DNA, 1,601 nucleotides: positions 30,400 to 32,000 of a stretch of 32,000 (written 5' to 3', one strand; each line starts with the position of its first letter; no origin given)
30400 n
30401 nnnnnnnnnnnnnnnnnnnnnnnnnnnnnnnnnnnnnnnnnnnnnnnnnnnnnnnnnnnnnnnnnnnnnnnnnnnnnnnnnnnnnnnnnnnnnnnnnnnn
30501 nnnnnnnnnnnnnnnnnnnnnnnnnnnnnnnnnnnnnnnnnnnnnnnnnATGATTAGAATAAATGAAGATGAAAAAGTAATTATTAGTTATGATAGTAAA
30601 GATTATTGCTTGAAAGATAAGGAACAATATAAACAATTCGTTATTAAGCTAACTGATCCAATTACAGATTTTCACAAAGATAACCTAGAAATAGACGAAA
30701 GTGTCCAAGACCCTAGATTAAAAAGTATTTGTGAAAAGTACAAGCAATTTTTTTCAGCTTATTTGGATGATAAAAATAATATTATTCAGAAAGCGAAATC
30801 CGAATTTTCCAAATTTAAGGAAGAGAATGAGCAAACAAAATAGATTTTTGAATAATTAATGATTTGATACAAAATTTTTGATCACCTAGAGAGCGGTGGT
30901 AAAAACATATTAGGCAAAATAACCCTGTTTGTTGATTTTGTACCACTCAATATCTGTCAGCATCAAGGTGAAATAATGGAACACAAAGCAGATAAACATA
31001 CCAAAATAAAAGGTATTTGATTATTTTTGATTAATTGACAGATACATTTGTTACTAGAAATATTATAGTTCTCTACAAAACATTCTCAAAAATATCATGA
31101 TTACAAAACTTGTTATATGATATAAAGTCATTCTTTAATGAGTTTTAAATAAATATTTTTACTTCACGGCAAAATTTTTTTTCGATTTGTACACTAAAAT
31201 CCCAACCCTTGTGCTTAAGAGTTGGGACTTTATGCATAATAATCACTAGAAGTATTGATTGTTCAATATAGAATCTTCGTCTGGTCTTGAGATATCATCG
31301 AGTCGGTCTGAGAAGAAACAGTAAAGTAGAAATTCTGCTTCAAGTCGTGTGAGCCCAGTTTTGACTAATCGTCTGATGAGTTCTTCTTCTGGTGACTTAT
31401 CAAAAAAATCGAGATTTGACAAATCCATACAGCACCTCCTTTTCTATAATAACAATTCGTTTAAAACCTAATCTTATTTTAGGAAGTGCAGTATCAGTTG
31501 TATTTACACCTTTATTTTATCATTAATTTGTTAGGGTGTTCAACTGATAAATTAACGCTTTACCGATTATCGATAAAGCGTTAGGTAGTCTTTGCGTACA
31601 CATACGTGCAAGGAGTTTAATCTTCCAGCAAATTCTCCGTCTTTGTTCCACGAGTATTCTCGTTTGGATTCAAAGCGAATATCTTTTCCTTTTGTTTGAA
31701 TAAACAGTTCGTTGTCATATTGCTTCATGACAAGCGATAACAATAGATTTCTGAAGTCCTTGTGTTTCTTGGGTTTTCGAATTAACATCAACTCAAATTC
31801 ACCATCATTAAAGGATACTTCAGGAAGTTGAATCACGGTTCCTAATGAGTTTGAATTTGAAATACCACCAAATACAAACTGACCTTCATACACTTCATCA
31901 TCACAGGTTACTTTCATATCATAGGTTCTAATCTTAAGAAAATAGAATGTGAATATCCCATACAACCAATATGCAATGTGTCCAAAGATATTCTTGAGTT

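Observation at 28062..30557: Single-polypeptide PHP phosphoesterase plus Rad50/SbcC-like ATPase: candidate stand-alone defence or conflict module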

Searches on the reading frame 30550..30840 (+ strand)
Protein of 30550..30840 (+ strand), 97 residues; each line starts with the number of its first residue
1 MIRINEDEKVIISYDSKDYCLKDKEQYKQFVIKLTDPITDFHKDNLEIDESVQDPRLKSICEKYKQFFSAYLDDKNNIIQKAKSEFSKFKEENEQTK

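Call 3: search_protein_families(library=pfam, proteins=[window:30550-30840:+], max_evalue=1)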
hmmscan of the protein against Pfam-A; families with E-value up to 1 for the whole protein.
window:30550-30840:+ (97 aa): 1 family
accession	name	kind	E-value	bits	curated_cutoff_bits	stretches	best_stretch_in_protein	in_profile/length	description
PF14772.11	NYD-SP28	-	0.0045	17.4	22.1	1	50-91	48-89/102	Sperm tail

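Call 4: search_protein_families(library=padloc, proteins=[window:30550-30840:+], max_evalue=1)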
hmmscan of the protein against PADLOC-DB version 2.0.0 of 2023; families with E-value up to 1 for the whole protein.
window:30550-30840:+ (97 aa): 0 families

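Call 5: search_protein_families(library=ncbifam, proteins=[window:30550-30840:+], max_evalue=1)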
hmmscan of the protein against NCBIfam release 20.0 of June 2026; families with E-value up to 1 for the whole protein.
window:30550-30840:+ (97 aa): 1 family
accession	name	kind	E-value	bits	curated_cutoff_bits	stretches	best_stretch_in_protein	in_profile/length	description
TIGR00844.1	c_cpa1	equivalog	0.15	10.2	1236.05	1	17-90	598-669/810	sodium/hydrogen antiporter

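Call 29: search_protein_families(library=phrogs, proteins=[window:30550-30840:+], max_evalue=0.1)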
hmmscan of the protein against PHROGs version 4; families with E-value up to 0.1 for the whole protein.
window:30550-30840:+ (97 aa): 0 families

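Call 44: find_homologous_proteins(query=window:30550-30840:+, max_evalue=0.01)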
Query window:30550-30840:+ (97 aa): 2 proteins with E <= 0.01 among 2 candidates.
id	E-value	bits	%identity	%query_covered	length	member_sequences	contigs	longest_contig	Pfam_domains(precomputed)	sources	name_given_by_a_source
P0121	1.6e-54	200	100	100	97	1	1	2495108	-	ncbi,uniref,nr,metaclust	ncbi:hypothetical protein AOC36_08525 [Erysipelothrix larvae]|uniref:Uncharacterized protein n=1 Tax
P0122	1.6e-32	129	65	99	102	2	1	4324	-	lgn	-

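Call 48: find_homologous_proteins(query=A2, max_evalue=0.001)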
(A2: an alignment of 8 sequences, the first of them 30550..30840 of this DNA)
Query A2 (8 sequences) (97 aa, profile of the alignment): 31 proteins with E <= 0.001 among 972 candidates.
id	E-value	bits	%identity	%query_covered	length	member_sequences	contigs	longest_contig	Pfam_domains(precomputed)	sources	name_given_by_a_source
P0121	4.0e-29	118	100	100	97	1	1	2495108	-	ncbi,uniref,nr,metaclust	ncbi:hypothetical protein AOC36_08525 [Erysipelothrix larvae]|uniref:Uncharacterized protein n=1 Tax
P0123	1.1e-28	117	30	73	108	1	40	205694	-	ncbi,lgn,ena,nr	ncbi:MAG: hypothetical protein QM302_04110 [Acidobacteriota bacterium]|nr:hypothetical protein [Acid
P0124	1.3e-26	110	26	81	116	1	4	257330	-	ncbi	-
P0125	7.4e-25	105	27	73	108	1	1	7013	-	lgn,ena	-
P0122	2.3e-24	103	65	99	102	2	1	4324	-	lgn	-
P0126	2.4e-24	103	25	88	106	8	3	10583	-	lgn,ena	-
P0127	3.4e-24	103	22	97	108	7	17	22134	-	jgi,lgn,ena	-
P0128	7.6e-24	101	23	73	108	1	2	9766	-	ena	-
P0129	8.3e-24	101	26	73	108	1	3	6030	-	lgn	-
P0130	2.3e-23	100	23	73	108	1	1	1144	-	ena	-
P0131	2.9e-23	100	23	73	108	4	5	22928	-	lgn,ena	-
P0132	3.3e-23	99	23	73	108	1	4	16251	-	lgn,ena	-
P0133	3.5e-23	99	23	73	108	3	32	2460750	-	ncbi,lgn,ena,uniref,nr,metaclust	ncbi:hypothetical protein [Collinsella stercoris]|uniref:Uncharacterized protein n=1 Tax=Collinsella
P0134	3.7e-23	99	23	73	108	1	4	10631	-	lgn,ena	-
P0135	9.3e-23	98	23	73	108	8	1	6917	-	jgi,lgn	jgi:predicted heme/steroid binding protein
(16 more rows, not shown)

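Call 51: search_protein_families(library=pfam, alignment_id=A4, max_evalue=0.01)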
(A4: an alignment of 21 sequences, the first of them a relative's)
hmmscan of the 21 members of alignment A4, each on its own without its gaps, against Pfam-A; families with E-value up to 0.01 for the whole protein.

A. member 1, P0121 (97 aa): 1 family
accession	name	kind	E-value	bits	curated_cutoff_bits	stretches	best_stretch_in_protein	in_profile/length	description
PF14772.11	NYD-SP28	-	0.0045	17.4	22.1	1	50-91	48-89/102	Sperm tail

B. families by the number of members that match (of 21 scanned): 3 families
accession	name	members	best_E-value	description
PF14772.11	NYD-SP28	1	0.0045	Sperm tail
PF05342.19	Peptidase_M26_N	1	0.0086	M26 IgA1-specific Metallo-endopeptidase N-terminal region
PF21436.2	STT3-PglB_core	1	0.0088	STT3/PglB/AglB core domain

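Call 55: predict_structure(alignment_id=A4)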
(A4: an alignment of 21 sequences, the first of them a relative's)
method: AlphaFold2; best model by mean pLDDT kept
length: 97 residues; sequences in the alignment: 21
mean_pLDDT: 91.5   pTM: 0.75
mean pLDDT of the five models: 91.5, 90.6, 90.4, 89.6, 89.3
residues with pLDDT >= 90: 74; 70-90: 21; 50-70: 2; < 50: 0
segments of 3 or more residues with pLDDT < 50: none
pLDDT, mean of each block of 10 residues (from residue 1): 93 93 95 90 93 92 95 92 89 76
secondary structure, 60 per line:
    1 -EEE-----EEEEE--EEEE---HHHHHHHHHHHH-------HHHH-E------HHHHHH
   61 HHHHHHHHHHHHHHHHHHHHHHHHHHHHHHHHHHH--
elements in order: E2-4 E10-14 E17-20 H24-35 H43-46 H55-95

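Call 57: fold_search(model_id=the predicted structure, library=pdb)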
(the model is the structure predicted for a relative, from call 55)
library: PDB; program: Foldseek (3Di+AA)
matches with E <= 10: 39; with E <= 0.001: 0
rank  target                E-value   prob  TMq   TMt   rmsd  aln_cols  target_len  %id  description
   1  7n0j_H                1.4e+00  0.08  0.22  0.23   9.6        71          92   14  Structure of YebY from E. coli K12 (released 2022-03-09)
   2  7f0k_A                1.8e+00  0.28  0.40  0.44   7.3        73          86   23  Crystal structure of Kmp11 (released 2021-08-11)
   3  9ily_A                1.9e+00  0.10  0.27  0.09   9.8        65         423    9  The Cryo-EM structure of MPXV E5 in the apo state (released 2025-06-18)
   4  2jrb_MODEL_1_A        2.6e+00  0.11  0.24  0.32   3.0        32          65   22  C-terminal domain of ORF1p from mouse LINE-1 (released 2007-07-17)
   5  8xj7_E                2.6e+00  0.09  0.28  0.10   9.7        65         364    9  The Cryo-EM structure of MPXV E5 in complex with DNA (released 2024-05-01)
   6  3up0_A                2.8e+00  0.06  0.26  0.12  13.8       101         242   13  Nuclear receptor DAF-12 from hookworm Ancylostoma ceylanicum in complex with (25S)-delta7-dafachronic acid (released 2011-12-14)
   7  8dfo_M                3.2e+00  0.08  0.19  0.29   4.7        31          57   16  type I-C Cascade bound to AcrIC4 (released 2023-02-15)
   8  7et4_D                3.2e+00  0.03  0.20  0.19  14.5        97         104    8  Crystal structure of Arabidopsis TEM1 AP2 domain (released 2021-09-15)
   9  6fe4_A                3.7e+00  0.09  0.20  0.26   4.4        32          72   19  Crystal structure of the complex between Shiga toxin Stx2 B subunit and neutralising Nb113 (released 2018-03-07)
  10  8hwg_F                3.9e+00  0.06  0.26  0.09   9.5        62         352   10  D5 ATPrS-ADP-ssDNA form (released 2024-01-10)
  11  7d6r_B                4.5e+00  0.07  0.18  0.25   1.6        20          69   30  Crystal structure of the Stx2a complexed with MMA betaAla peptide (released 2021-04-14)
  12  8xr8_A                4.5e+00  0.04  0.28  0.07  22.8        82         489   15  Dual receptor-binding, infectivity, and transmissibility of an emerging H2N2 avian influenza virus (released 2025-01-15)
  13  6fe4_B                4.8e+00  0.08  0.20  0.27   4.3        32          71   19  Crystal structure of the complex between Shiga toxin Stx2 B subunit and neutralising Nb113 (released 2018-03-07)
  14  6x6h_D                4.8e+00  0.07  0.19  0.25   1.4        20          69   30  Structure of Shiga toxin 2 with a C-terminal peptide of ribosomal P stalk proteins (released 2020-09-09)
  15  2ykq_C                5.1e+00  0.08  0.24  0.13   2.8        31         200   22  Structure of the human LINE-1 ORF1p trimer (released 2011-08-10)
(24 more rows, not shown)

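Call 75: fold_search(model_id=the predicted structure, library=viral)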
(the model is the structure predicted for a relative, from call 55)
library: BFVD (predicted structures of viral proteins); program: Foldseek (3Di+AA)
matches with E <= 10: 103; with E <= 0.001: 0
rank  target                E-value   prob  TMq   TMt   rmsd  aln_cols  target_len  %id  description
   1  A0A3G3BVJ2            5.5e-01  0.28  0.22  0.45   5.3        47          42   21  Uncharacterized protein [Bacillus phage vB_BcoS-136]
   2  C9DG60                9.3e-01  0.08  0.25  0.13  13.1       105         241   10  Uncharacterized protein [Delftia phage PhiW-14]
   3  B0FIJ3                1.1e+00  0.21  0.24  0.17   5.0        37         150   19  HNH endonuclease [Escherichia phage Phieco32]
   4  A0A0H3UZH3            1.4e+00  0.03  0.15  0.18  11.9        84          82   15  (no name in the UniProt tables at hand)
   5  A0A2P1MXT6            1.6e+00  0.08  0.31  0.19  18.7       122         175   14  HNH homing endonuclease [Staphylococcus phage phiSA_BS1]
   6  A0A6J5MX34            1.7e+00  0.15  0.35  0.41  13.6       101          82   12  Uncharacterized protein [uncultured Caudovirales phage]
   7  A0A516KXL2            1.8e+00  0.05  0.22  0.04  12.9        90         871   14  (no name in the UniProt tables at hand)
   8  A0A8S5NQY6            1.9e+00  0.11  0.35  0.07  16.2        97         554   14  Prohead serine protease [Myoviridae sp. ctj3P51]
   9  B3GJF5                2.0e+00  0.05  0.26  0.17  16.2        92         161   14  DNA-directed DNA polymerase (Fragment) [Amorbia cuneana nucleopolyhedrovirus]
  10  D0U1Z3                2.2e+00  0.16  0.21  0.18   2.5        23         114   22  Uncharacterized protein [Clavibacter phage CMP1]
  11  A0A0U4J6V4            2.3e+00  0.13  0.17  0.17   3.2        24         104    8  (no name in the UniProt tables at hand)
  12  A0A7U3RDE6            2.3e+00  0.08  0.18  0.12   4.9        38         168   10  (no name in the UniProt tables at hand)
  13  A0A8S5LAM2            2.3e+00  0.06  0.27  0.15  14.3        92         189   10  Uncharacterized protein [Siphoviridae sp. ctv2R2]
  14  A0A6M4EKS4            2.5e+00  0.11  0.22  0.34   3.9        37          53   14  Uncharacterized protein [Synechococcus phage S-SBP1]
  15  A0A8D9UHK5            2.5e+00  0.08  0.28  0.34  10.6        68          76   15  Uncharacterized protein [Bacteriophage sp.]
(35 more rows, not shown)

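Call 78: search_protein_representatives(alignment_id=A4)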
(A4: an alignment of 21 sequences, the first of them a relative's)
Query: 21 sequences, 108 profile positions. Proteins with E-value up to 0.001 (for the whole library): 85; up to 1e-10: 66; up to 1e-30: 1. The best 85 are listed.
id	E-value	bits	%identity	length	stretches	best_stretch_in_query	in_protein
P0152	6.0e-31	122.6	-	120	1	1-107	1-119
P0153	8.9e-30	118.9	-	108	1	1-107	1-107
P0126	2.3e-27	111.1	-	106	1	1-107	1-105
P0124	3.6e-27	110.5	-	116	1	1-107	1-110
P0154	5.5e-27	109.9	-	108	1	1-105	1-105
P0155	8.7e-26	106.0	-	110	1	1-106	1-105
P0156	9.8e-26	105.8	-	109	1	1-106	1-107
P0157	1.4e-25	105.4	-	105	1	1-104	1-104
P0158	6.9e-25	103.1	-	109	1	1-106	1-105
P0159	1.5e-24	102.0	-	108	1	1-105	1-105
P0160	1.7e-24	101.9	-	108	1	1-106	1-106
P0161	2.3e-24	101.4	-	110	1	1-106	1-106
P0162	2.7e-24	101.2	-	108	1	1-106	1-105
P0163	1.3e-23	99.0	-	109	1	1-107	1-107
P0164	3.5e-23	97.6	-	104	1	1-103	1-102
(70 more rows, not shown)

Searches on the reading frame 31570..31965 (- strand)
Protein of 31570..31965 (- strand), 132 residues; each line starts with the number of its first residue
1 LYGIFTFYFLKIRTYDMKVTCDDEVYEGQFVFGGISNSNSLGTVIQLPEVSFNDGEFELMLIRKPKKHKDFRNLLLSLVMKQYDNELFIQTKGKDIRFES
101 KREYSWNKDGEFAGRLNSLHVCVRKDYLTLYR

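Call 34: search_protein_families(library=pfam, proteins=[window:31570-31965:-], max_evalue=0.00001)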
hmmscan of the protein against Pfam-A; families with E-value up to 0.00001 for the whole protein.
window:31570-31965:- (132 aa): 1 family
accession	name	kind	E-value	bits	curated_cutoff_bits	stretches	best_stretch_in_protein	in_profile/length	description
PF19279.4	YegS_C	-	8.6e-06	26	27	1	13-118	39-145/158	YegS C-terminal NAD kinase beta sandwich-like domain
